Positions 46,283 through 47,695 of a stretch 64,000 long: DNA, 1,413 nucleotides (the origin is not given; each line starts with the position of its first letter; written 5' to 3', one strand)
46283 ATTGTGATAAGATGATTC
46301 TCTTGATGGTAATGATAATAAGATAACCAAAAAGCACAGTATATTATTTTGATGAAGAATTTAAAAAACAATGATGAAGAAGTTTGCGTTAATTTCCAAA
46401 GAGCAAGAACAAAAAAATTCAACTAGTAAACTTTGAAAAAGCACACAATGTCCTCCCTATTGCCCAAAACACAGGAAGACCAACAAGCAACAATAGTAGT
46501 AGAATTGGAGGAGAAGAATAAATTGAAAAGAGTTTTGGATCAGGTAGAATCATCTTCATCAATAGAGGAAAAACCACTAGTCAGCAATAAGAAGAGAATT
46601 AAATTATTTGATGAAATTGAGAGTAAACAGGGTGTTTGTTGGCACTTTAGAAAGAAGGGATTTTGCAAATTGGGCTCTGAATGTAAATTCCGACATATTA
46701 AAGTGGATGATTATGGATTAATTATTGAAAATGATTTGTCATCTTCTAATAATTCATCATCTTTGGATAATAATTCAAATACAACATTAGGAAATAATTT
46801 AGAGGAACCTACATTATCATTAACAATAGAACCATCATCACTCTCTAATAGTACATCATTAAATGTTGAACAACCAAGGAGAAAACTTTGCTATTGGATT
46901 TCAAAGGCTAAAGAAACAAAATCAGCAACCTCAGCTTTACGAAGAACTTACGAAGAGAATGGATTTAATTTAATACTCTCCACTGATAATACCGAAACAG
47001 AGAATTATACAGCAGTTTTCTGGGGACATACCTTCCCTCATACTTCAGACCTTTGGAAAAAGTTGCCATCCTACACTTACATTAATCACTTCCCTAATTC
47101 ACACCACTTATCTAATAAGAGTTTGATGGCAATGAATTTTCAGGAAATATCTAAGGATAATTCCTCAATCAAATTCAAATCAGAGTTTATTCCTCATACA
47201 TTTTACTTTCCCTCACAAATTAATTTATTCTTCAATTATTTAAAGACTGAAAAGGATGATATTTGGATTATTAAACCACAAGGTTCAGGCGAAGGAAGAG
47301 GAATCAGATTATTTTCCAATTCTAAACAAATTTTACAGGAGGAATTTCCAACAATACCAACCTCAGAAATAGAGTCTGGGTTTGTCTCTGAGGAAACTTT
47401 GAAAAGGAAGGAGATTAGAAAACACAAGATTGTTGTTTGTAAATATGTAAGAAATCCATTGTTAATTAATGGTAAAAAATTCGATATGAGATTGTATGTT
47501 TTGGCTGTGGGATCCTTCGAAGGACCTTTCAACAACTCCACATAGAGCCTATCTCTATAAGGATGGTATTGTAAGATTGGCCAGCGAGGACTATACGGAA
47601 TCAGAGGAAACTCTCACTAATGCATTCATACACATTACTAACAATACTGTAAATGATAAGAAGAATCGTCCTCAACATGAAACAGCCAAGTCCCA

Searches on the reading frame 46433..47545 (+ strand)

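Call 79: search_protein_families(library=pfam, proteins=[window:46433-47545:+], max_evalue=0.001)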
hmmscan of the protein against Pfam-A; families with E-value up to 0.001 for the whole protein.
window:46433-47545:+ (370 aa): 1 family
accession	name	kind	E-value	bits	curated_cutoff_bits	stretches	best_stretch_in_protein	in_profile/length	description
PF03133.20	TTL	-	2.3e-28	99.7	20.1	1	214-358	8-125/292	Tubulin-tyrosine ligase family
